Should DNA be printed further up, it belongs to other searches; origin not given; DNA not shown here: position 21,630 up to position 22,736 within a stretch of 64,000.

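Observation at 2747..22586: FolE-like and QueC-like genes in a phage: candidate 7-deazaguanine DNA hypermodification (or folate salvage)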

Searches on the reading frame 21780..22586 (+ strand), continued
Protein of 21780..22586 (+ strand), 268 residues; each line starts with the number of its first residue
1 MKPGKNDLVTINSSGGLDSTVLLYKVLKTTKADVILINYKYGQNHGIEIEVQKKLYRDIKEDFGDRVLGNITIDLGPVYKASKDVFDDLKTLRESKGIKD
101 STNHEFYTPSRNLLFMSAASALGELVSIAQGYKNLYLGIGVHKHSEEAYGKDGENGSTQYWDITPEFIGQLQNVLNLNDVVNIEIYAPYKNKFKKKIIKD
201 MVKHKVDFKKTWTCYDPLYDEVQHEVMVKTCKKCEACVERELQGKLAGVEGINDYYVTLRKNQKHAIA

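Call 92: fold_search(model_id=the predicted structure, library=pdb)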
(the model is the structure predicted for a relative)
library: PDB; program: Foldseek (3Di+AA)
matches with E <= 10: 1184; with E <= 0.001: 41
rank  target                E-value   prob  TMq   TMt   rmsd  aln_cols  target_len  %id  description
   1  2pg3                  1.7e-08  1.00  0.59  0.70   5.4       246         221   22  Crystal structure of a Queuosine biosynthesis protein queC (ECA1155) from Erwinia carotovora subsp. atroseptica SCRI1043 (released 2007-04-24)
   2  9nto_B                1.2e-07  1.00  0.54  0.77   4.7       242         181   16  Structure of Cap9-CdnD complex containing NDG modification (released 2025-05-07)
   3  3bl5_A                3.3e-07  1.00  0.57  0.75   5.1       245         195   21  Crystal structure of QueC from Bacillus subtilis: an enzyme involved in preQ1 biosynthesis (released 2008-06-03)
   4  1kh1_B                4.3e-06  1.00  0.36  0.26   9.5       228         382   14  Crystal Structure of Thermus thermophilus HB8 Argininosuccinate Synthetase (released 2002-04-03)
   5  1kh1_D                4.8e-06  1.00  0.38  0.28   9.4       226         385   15  Crystal Structure of Thermus thermophilus HB8 Argininosuccinate Synthetase (released 2002-04-03)
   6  7k5z_D                6.5e-06  1.00  0.42  0.31   8.2       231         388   15  Crystal Structure of Argininosuccinate synthase from Legionella pneumophila Philadelphia 1 in complex with ANPPNP and  (released 2020-09-30)
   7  7k5z_B                7.9e-06  1.00  0.41  0.30   8.2       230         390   15  Crystal Structure of Argininosuccinate synthase from Legionella pneumophila Philadelphia 1 in complex with ANPPNP and  (released 2020-09-30)
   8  4nzp                  9.4e-06  1.00  0.38  0.28   8.9       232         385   16  The crystal structure of argininosuccinate synthase from Campylobacter jejuni subsp. jejuni NCTC 11168 (released 2014-01-15)
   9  1kh1_A                1.3e-05  1.00  0.40  0.30   8.3       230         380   13  Crystal Structure of Thermus thermophilus HB8 Argininosuccinate Synthetase (released 2002-04-03)
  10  1kh1_C                1.6e-05  1.00  0.41  0.30   8.3       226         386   14  Crystal Structure of Thermus thermophilus HB8 Argininosuccinate Synthetase (released 2002-04-03)
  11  7k5z_A                1.6e-05  1.00  0.41  0.30   8.2       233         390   14  Crystal Structure of Argininosuccinate synthase from Legionella pneumophila Philadelphia 1 in complex with ANPPNP and  (released 2020-09-30)
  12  6xnq_A                2.0e-05  1.00  0.42  0.31   7.8       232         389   14  Crystal Structure of Argininosuccinate synthase from Legionella pneumophila Philadelphia 1 (released 2020-07-22)
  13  1vl2_A                2.8e-05  1.00  0.39  0.28   8.9       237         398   15  Crystal structure of Argininosuccinate synthase (TM1780) from Thermotoga maritima at 1.65 A resolution (released 2004-08-17)
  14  6scy_B                4.1e-05  1.00  0.42  0.38   7.7       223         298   16  U34-tRNA thiolase NcsA from Methanococcus maripaludis with its [4Fe-4S] cluster (released 2020-08-26)
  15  6scy_A                4.3e-05  1.00  0.39  0.36   7.1       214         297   16  U34-tRNA thiolase NcsA from Methanococcus maripaludis with its [4Fe-4S] cluster (released 2020-08-26)
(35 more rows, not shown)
